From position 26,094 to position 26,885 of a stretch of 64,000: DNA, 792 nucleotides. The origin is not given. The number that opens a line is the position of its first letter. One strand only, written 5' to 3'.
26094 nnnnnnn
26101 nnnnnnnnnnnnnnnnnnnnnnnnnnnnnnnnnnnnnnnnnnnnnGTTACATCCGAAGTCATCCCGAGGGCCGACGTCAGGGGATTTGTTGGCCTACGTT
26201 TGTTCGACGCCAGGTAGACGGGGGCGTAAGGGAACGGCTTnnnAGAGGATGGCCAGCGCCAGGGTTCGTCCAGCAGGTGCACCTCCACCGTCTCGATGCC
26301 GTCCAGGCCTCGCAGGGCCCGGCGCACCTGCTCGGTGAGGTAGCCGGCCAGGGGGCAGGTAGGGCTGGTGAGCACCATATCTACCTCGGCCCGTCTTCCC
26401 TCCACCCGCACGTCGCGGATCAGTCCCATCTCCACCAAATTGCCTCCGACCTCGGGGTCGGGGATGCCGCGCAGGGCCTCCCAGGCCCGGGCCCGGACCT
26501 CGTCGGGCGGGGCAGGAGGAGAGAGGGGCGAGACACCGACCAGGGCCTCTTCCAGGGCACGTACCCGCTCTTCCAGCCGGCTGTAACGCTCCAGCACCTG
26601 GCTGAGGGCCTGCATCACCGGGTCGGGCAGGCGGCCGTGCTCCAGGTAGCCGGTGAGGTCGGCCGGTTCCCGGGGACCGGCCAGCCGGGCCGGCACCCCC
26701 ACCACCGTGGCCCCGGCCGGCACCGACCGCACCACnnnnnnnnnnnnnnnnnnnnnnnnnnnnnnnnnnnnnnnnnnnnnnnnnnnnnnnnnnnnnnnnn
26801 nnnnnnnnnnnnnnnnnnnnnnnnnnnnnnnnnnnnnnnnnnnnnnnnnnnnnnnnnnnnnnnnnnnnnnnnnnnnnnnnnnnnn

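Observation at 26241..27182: Serine acetyltransferase (CysE) fused to a DUF59/SufT-like Fe-S assembly domain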

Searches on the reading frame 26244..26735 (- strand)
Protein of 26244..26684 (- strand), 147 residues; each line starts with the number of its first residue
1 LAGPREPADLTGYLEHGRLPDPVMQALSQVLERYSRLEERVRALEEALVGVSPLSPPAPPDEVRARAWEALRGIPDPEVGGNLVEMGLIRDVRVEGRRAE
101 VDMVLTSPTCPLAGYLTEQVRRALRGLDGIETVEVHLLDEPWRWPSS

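Call 17: search_protein_representatives(protein=window:26244-26684:-)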
Query: 147 residues. Proteins with E-value up to 0.001 (for the whole library): 4647; up to 1e-10: 168; up to 1e-30: 2. The best 150 are listed.
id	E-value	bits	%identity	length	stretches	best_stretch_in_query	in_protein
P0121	1.2e-42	161.8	60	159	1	18-146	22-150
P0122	1.0e-31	126.2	48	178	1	1-143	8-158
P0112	4.4e-30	121.0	52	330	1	2-142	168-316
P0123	4.6e-28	114.4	48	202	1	1-145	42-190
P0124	1.2e-26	109.9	44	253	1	18-145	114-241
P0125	2.3e-26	108.9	45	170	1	4-145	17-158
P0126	2.3e-26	108.9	42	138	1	19-145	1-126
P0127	1.3e-25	106.5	49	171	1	8-145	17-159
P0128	4.7e-24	101.4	43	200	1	2-140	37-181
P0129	6.7e-23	97.7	44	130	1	27-145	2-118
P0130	4.3e-21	91.8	46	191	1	2-137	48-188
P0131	1.8e-20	89.8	42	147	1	16-145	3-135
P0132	7.0e-20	87.8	45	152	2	66-143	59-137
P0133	1.1e-19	87.2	53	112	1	68-145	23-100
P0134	6.0e-19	84.8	53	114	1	65-145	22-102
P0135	1.1e-18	83.9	33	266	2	48-142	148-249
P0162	1.4e-13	67.4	35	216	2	70-141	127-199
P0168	2.7e-13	66.5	36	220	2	58-142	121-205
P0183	1.2e-12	64.3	42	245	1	59-142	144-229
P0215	1.0e-11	61.3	36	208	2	57-142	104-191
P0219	1.2e-11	61.1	38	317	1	53-142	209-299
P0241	2.5e-11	60.1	47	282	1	66-144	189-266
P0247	3.5e-11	59.6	45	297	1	49-144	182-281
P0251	3.9e-11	59.5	43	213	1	57-144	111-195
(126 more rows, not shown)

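Call 18: search_protein_families(library=pfam, proteins=[P0219, P0241, P0247, P0135, P0183, P0124, P0162, P0168, P0215, P0251], max_evalue=0.001)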
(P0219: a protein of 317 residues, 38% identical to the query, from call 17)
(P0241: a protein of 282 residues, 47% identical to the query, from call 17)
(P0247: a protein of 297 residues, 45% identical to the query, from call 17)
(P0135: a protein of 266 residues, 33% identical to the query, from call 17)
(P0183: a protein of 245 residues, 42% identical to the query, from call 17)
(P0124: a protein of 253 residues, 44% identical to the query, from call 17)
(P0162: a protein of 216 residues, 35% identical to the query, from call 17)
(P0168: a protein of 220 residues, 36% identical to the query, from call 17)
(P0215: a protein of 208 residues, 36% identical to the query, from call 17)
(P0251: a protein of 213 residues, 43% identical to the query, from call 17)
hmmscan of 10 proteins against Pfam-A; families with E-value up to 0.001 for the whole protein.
P0219 (317 aa): 3 families
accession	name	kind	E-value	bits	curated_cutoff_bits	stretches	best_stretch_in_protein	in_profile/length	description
PF01883.24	FeS_assembly_P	-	2.1e-21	76.4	23.5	1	220-290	1-70/73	Iron-sulfur cluster assembly protein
PF08984.16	DUF1858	-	3e-15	56.5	32.2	1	142-198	1-57/59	Domain of unknown function (DUF1858)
PF05940.17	NnrS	-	2.1e-08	34.4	28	1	2-123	256-366/371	NnrS protein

P0241 (282 aa): 2 families
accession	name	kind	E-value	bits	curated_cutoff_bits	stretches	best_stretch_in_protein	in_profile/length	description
PF01883.24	FeS_assembly_P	-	4.1e-21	75.5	23.5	1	187-260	1-73/73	Iron-sulfur cluster assembly protein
PF08984.16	DUF1858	-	9.1e-09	35.7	32.2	1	95-151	2-58/59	Domain of unknown function (DUF1858)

P0247 (297 aa): 2 families
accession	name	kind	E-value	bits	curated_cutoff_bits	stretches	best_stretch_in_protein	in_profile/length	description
PF02657.20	SufE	-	1.8e-37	128.2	27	1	11-134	2-120/121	Fe-S metabolism associated domain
PF01883.24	FeS_assembly_P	-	5.2e-19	68.7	23.5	1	198-273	3-73/73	Iron-sulfur cluster assembly protein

P0135 (266 aa): 7 families
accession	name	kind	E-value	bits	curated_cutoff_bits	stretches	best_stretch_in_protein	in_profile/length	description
PF01883.24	FeS_assembly_P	-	2.7e-33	114.5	23.5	2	11-80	4-72/73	Iron-sulfur cluster assembly protein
PF10609.15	ParA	-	3.2e-23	82.9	27.1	1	100-154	2-56/246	NUBPL iron-transfer P-loop NTPase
PF01656.29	CbiA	-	1.2e-10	41.8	25.4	1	106-145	3-42/125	CobQ/CobB/MinD/ParA nucleotide binding domain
PF13614.12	AAA_31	-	3.3e-07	30.8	27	1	103-140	3-40/177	AAA domain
PF09140.17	MipZ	-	4.2e-06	26.7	20.7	1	103-140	2-39/262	ATPase MipZ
PF02374.21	ArsA_ATPase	-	6.7e-06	26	24.3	1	107-136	6-35/305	Anion-transporting ATPase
PF00142.24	Fer4_NifH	-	0.00073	19.5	25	0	109-149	7-47/271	4Fe-4S iron sulfur cluster binding proteins, NifH/frxC family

P0183 (245 aa): 1 family
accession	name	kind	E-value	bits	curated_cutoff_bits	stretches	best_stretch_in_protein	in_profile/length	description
PF01883.24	FeS_assembly_P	-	2.3e-22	79.5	23.5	1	149-221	1-73/73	Iron-sulfur cluster assembly protein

P0124 (253 aa): 1 family
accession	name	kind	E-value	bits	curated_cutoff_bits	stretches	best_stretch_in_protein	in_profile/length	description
PF01883.24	FeS_assembly_P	-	2.6e-20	72.9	23.5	1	159-233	1-73/73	Iron-sulfur cluster assembly protein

P0162 (216 aa): 1 family
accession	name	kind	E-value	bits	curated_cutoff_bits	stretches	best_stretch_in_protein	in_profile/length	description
PF01883.24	FeS_assembly_P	-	2.9e-30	104.8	23.5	2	122-191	2-71/73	Iron-sulfur cluster assembly protein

P0168 (220 aa): 1 family
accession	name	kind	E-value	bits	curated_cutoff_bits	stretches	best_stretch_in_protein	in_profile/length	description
PF01883.24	FeS_assembly_P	-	4.5e-30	104.2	23.5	2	125-186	1-62/73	Iron-sulfur cluster assembly protein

P0215 (208 aa): 1 family
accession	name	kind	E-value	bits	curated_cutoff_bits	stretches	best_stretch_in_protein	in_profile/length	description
PF01883.24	FeS_assembly_P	-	6.3e-24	84.5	23.5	2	111-184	2-72/73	Iron-sulfur cluster assembly protein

P0251 (213 aa): 2 families
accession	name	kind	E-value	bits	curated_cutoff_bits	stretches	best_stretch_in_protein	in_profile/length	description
PF01883.24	FeS_assembly_P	-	2.5e-22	79.4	23.5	1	115-188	1-72/73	Iron-sulfur cluster assembly protein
PF01521.26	Fe-S_biosyn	-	1.6e-07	32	26.3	1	1-86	1-91/110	Iron-sulphur cluster biosynthesis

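Call 29: search_solved_structures(query=window:26244-26684:-, max_evalue=0.01, show_alignments=3)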
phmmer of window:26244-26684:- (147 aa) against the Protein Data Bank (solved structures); distinct sequences matched with E-value up to 0.01: 4.
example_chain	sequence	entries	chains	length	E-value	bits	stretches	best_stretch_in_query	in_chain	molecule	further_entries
2cu6_A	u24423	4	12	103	1e-16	64.6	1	63-142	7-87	dTDP-4-keto-L-rhamnose reductase-related Protein | Putative uncharacterized protein TTHB138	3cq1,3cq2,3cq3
5ird_A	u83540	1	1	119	6.6e-12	48.9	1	56-142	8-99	Uncharacterized protein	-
1uwd_A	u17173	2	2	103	8.7e-12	48.5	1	67-143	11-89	HYPOTHETICAL PROTEIN TM0487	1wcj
3lno_A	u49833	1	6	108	2.3e-08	37.4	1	67-142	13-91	Putative uncharacterized protein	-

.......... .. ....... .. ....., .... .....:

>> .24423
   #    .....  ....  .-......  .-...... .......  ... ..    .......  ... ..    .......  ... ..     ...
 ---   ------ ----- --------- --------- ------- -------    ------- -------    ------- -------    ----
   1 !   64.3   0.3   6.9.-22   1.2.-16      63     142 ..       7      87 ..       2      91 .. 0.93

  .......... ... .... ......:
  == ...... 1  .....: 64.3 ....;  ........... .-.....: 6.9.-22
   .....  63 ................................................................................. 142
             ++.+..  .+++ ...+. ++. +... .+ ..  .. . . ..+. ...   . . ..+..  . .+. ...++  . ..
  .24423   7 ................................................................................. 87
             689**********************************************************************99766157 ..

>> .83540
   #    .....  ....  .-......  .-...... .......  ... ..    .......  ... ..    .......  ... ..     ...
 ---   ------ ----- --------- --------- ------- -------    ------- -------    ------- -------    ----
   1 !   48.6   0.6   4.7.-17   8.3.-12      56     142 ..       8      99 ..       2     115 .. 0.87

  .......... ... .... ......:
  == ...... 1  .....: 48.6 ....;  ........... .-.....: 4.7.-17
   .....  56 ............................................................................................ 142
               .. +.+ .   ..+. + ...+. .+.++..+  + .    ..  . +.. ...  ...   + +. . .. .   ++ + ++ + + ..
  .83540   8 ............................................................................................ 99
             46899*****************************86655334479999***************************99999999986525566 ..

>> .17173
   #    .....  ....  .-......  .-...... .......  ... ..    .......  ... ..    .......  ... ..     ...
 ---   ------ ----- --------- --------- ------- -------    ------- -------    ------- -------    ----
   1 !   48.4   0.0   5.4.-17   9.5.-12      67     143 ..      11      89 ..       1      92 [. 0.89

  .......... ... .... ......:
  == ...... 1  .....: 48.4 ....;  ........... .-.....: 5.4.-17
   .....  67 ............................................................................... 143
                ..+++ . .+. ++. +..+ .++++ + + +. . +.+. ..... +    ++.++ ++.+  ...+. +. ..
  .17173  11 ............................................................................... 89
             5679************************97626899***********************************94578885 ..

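Call 36: find_related_loci(query=A2, collection=genome_contigs, flank=6000)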
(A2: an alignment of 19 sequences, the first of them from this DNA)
Query A2 (164 aa) in genome_contigs; peptide patterns used: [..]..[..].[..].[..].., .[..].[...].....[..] (x = any residue, [..] = any of these).
600 stretches matched a pattern (row limit reached: there are more); 341 encode a relative of the query (tblastn E <= 1e-3); the best 80 are kept; 80 distinct loci.
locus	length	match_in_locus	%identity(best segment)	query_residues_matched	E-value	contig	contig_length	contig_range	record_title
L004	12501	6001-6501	55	1-161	5e-50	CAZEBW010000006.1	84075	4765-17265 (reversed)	MAG TPA_asm: uncultured Anaerolineae bacterium isolate binchicken_co17_112 genome assembly, contig: NODE_879_length_8407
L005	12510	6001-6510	51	1-161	2e-48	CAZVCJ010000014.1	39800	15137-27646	MAG TPA_asm: uncultured Anaerolineae bacterium isolate SRP178699_co1_610 genome assembly, contig: NODE_948_length_39800_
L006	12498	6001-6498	54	1-160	3e-47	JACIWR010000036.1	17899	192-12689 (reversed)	MAG: Anaerolineae bacterium isolate MAG-31 Anaerolineae_A3_bin18_Scaffold_36, whole genome shotgun sequence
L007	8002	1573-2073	54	1-159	2e-46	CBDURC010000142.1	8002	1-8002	MAG TPA_asm: uncultured Anaerolineales bacterium isolate SRR22302361_binner13_Refined_100 genome assembly, contig: ERZ25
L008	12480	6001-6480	52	1-161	7e-44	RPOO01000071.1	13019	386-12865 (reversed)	MAG: Methanothrix sp. isolate bin.308 Contig_421630, whole genome shotgun sequence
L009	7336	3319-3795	48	1-161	5e-43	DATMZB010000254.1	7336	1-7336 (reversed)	MAG TPA_asm: Methanotrichaceae archaeon isolate SMAG_U13163 k141_145162, whole genome shotgun sequence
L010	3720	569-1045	45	1-161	4e-42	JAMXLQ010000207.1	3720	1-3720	MAG: Methanosarcina sp. isolate Bin.035_Pasture k127_6675043, whole genome shotgun sequence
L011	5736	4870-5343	47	1-161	1e-40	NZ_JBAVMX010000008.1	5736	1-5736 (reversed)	MAG: Methanoregula sp. isolate MFD01857_ilm_asm_bin9 k127_125173, whole genome shotgun sequence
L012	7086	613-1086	48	1-161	4e-40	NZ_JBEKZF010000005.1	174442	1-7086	MAG: Methanoregula sp. isolate SPRUCE 692 SPRUCE_692_5, whole genome shotgun sequence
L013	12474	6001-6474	48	1-161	5e-40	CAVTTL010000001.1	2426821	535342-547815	MAG: uncultured Methanoregulaceae archaeon isolate MFD09567.bin.1.8 genome assembly, contig: contig_27168, whole genome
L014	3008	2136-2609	51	1-159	4e-40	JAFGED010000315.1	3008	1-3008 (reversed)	MAG: Anaerolineae bacterium isolate Zod_Metabat.1210 k87_4470521, whole genome shotgun sequence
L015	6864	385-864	49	1-161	3e-39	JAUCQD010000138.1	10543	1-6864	MAG: Methanothrix sp. isolate Bin_020 k127_47645, whole genome shotgun sequence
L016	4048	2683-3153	45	1-161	1e-38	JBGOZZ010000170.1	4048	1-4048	MAG: Methanoregula sp. isolate OBJ_0618_130150_140 k141_3948592_length_4048_cov_11.0000, whole genome shotgun sequence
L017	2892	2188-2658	47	1-160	2e-38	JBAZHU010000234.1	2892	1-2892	MAG: Methanoregula sp. isolate SO_2017_LW3_78 NODE_147406_length_2892_cov_1.764195_LW162_2017, whole genome shotgun sequ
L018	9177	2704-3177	48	1-161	2e-38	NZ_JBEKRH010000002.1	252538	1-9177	MAG: Methanoregula sp. isolate SPRUCE 506 SPRUCE_506_2, whole genome shotgun sequence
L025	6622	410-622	59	1-74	1e-18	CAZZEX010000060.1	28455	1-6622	MAG TPA_asm: uncultured Anaerolineales bacterium isolate SRP214966_co5_324 genome assembly, contig: NODE_1080_length_284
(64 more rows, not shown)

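Call 63: search_protein_families(library=ncbifam, proteins=[L004:5139-5513:+], max_evalue=1e-10)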
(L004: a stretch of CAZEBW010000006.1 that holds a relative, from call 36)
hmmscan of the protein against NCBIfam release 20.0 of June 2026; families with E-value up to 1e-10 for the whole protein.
L004:5139-5513:+ (124 aa): 4 families
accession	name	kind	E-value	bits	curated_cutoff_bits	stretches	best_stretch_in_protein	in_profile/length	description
TIGR03419.1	NifU_clost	equivalog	1.9e-35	121.9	187.9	1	4-123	1-119/121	Fe-S cluster assembly scaffold protein NifU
TIGR02000.1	NifU_proper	equivalog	2.6e-23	82.8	273.3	1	4-123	4-124/290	Fe-S cluster assembly protein NifU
TIGR01999.1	iscU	equivalog_domain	5.9e-22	78.1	192.4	1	4-123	1-122/124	Fe-S cluster assembly scaffold IscU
TIGR01994.1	SUF_scaf_2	equivalog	3.9e-12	46.4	92.5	1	2-90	3-89/137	Fe-S cluster assembly sulfur transfer protein SufU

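Call 85: find_related_loci(query=A2, collection=metagenome_contigs, flank=6000)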
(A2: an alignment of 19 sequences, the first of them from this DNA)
Query A2 (164 aa) in metagenome_contigs; peptide patterns used: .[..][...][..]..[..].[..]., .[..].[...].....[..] (x = any residue, [..] = any of these).
600 stretches matched a pattern (row limit reached: there are more); 447 encode a relative of the query (tblastn E <= 1e-3); the best 80 are kept; 80 distinct loci.
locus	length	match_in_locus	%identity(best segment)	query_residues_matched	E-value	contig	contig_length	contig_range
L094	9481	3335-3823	81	1-164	2e-81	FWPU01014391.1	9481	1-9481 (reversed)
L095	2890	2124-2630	55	1-161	3e-53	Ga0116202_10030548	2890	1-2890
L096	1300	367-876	54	1-161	6e-55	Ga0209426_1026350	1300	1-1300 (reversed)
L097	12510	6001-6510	53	1-161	3e-50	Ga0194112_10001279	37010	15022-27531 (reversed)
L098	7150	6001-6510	54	1-161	8e-50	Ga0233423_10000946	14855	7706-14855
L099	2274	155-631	53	1-161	6e-48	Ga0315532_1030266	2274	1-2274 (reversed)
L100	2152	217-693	52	1-161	8e-47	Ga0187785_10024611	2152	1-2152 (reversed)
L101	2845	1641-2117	52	1-161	2e-46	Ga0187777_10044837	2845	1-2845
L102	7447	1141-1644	53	1-164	3e-46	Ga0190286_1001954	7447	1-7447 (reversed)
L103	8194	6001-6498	51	1-158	2e-45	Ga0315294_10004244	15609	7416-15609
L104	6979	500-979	50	1-161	1e-43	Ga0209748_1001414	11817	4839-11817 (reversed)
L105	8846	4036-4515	50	1-161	2e-43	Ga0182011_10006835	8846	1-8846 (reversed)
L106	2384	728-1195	50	1-161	1e-42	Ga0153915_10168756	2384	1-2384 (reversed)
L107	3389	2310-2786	49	1-161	4e-42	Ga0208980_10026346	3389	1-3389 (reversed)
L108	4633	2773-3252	50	1-161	4e-42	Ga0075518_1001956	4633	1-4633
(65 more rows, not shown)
